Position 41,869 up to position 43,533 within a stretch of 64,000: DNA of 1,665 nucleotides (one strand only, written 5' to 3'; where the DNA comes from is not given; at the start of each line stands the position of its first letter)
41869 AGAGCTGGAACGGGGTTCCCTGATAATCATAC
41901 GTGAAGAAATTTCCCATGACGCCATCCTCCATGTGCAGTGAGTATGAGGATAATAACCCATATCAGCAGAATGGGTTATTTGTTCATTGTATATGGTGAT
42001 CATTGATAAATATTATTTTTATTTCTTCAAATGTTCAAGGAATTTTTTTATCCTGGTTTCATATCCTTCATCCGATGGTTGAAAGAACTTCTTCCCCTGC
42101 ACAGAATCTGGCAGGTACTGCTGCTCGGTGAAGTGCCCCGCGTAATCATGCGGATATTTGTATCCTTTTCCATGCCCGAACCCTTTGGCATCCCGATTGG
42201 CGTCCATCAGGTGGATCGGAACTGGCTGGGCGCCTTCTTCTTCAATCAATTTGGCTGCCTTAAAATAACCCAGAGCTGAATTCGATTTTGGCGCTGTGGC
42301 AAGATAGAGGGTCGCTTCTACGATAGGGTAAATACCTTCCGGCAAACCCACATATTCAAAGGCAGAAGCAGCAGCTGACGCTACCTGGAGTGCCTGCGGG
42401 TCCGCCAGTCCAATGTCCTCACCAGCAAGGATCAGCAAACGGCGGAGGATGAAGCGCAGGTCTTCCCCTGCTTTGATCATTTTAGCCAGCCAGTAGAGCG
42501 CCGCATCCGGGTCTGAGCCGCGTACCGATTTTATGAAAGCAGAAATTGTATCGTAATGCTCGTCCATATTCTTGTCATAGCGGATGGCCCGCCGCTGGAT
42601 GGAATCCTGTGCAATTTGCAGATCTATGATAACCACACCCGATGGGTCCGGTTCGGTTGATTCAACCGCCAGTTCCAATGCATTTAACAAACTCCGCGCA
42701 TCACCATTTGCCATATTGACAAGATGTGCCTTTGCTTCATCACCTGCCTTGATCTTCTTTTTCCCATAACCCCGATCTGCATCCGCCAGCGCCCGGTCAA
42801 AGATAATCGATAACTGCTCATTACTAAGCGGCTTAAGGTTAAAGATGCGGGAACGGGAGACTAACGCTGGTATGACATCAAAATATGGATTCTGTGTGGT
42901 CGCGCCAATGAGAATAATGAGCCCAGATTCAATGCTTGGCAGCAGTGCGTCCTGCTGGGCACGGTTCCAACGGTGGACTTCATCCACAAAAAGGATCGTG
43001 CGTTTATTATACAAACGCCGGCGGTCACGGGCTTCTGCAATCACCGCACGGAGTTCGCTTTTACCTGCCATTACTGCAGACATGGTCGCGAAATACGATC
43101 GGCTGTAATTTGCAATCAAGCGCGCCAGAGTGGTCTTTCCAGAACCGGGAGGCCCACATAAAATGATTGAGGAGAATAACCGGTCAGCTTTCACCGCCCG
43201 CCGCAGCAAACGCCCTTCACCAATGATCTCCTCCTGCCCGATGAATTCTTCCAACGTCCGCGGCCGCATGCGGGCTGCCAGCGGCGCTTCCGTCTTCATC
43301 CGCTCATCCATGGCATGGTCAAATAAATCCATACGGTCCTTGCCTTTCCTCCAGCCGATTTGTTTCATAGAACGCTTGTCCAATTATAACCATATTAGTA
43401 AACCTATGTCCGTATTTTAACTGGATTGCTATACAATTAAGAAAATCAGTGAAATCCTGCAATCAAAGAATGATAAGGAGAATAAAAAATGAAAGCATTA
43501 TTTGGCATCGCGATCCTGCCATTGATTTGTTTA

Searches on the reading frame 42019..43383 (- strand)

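Call 39: search_protein_families(library=pfam, proteins=[window:42019-43383:-], max_evalue=0.001)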
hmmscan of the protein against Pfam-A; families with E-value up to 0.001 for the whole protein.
window:42019-43383:- (454 aa): 15 families
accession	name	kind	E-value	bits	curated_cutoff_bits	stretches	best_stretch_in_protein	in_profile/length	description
PF12002.13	MgsA_C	-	1.7e-63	213.9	27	1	289-452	1-166/167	MgsA AAA+ ATPase C terminal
PF16193.11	AAA_assoc_2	-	5.8e-29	100.6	34.3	1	208-288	2-81/81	AAA C-terminal domain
PF05496.18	RuvB_N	-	1.9e-16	60.7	27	1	39-160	1-118/159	Holliday junction DNA helicase RuvB P-loop domain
PF00004.35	AAA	-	4.6e-15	56.6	21.2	1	73-179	1-124/131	ATPase family associated with various cellular activities (AAA)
PF13191.12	AAA_16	-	4.8e-06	27.6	32.6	1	47-179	2-104/167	AAA ATPase domain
PF13173.12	AAA_14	-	4.9e-06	27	27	1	73-189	5-126/129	AAA domain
PF07728.20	AAA_5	-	5.1e-06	27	22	1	73-153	2-92/139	AAA domain (dynein-related subfamily)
PF13245.12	AAA_19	-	5.8e-06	27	25.1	0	118-167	82-131/134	AAA domain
PF13401.12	AAA_22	-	1.6e-05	25.7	27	1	72-145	7-84/130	AAA domain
PF06414.18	Zeta_toxin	-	1.9e-05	24.7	22.3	1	72-145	18-89/199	Zeta toxin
PF00158.32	Sigma54_activat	-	3.3e-05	24.1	20.2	0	128-165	94-131/168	Sigma-54 interaction domain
PF20720.3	nSTAND3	-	4.3e-05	23.7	27.2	1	69-135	16-73/155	Novel STAND NTPase 3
PF01078.27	Mg_chelatase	-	6e-05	23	20.3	0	72-91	24-43/207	Magnesium chelatase, subunit ChlI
PF13238.12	AAA_18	-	6.1e-05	23.9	29.4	1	73-141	1-68/128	AAA domain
PF01443.25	Viral_helicase1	-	9e-05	22.8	21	1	76-173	4-110/228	Viral superfamily 1 RNA helicase core domain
